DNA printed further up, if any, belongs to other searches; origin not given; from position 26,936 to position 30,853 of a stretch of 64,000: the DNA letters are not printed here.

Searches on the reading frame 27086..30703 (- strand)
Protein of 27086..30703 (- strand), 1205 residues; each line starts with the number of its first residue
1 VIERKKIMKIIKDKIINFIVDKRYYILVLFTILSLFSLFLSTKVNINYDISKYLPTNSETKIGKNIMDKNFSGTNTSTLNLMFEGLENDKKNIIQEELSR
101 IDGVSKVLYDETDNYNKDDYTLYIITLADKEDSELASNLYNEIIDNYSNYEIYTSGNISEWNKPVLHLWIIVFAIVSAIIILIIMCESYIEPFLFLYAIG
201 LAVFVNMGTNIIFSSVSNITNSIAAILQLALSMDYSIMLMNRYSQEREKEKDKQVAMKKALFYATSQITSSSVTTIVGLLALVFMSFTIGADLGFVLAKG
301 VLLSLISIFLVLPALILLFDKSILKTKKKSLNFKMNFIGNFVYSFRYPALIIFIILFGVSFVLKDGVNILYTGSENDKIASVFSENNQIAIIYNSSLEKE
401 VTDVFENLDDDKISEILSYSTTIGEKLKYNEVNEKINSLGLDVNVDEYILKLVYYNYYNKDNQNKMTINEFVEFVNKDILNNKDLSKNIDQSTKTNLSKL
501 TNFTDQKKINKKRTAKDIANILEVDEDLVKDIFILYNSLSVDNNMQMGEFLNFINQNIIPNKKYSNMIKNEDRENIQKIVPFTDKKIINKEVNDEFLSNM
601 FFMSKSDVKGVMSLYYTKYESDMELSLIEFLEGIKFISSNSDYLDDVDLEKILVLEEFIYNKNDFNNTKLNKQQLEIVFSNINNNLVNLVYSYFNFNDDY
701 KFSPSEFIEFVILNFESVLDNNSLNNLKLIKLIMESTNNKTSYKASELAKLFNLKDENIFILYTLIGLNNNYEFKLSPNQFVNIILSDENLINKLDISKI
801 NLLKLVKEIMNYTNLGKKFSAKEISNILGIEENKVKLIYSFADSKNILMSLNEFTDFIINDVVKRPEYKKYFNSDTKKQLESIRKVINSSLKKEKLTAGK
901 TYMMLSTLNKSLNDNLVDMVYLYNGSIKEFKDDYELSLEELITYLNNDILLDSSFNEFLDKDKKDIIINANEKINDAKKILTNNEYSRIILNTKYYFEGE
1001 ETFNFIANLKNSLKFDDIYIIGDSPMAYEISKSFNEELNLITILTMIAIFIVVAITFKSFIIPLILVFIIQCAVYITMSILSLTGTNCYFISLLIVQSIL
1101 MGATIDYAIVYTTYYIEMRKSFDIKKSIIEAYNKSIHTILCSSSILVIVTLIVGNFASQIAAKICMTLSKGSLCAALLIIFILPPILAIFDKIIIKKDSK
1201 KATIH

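Call 40: search_protein_families(library=ncbifam, proteins=[window:27086-30703:-], max_evalue=0.00001)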
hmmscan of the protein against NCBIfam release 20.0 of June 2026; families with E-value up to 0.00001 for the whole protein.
window:27086-30703:- (1205 aa): 8 families
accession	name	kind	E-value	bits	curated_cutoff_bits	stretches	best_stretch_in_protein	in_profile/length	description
TIGR00833.1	actII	subfamily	3.9e-40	137.9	874.7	2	170-363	178-378/910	MMPL family RND transporter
TIGR00921.1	2A067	subfamily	6.5e-30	103.8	351.9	2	174-318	587-733/733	hydrophobe/amphiphile efflux-3 (HAE3) family transporter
TIGR03480.1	HpnN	hypoth_equivalog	3.4e-15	55.1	751.85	1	172-363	278-465/862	hopanoid biosynthesis associated RND transporter like protein HpnN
NF045600.2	BstA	equivalog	5.6e-10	37.8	1400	1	173-358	294-480/903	sterol transporter cytoplasmic membrane protein BstA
NF052608.1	TrhMmycExpMmpL3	equivalog_domain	7.9e-08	31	1400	0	925-1191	92-342/992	trehalose monomycolate exporter MmpL3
NF052374.1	HopndTporHpnN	equivalog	8e-08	30.8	1100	1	170-356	279-461/858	hopanoid transporter HpnN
NF007798.0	PRK10503.1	equivalog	7.6e-07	27.1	1584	1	168-330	867-1033/1040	MdtB/MuxB family multidrug efflux RND transporter permease subunit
NF033617.1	RND_permease_2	subfamily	7.2e-06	24.2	1250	0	168-320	852-1008/1009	multidrug efflux RND transporter permease subunit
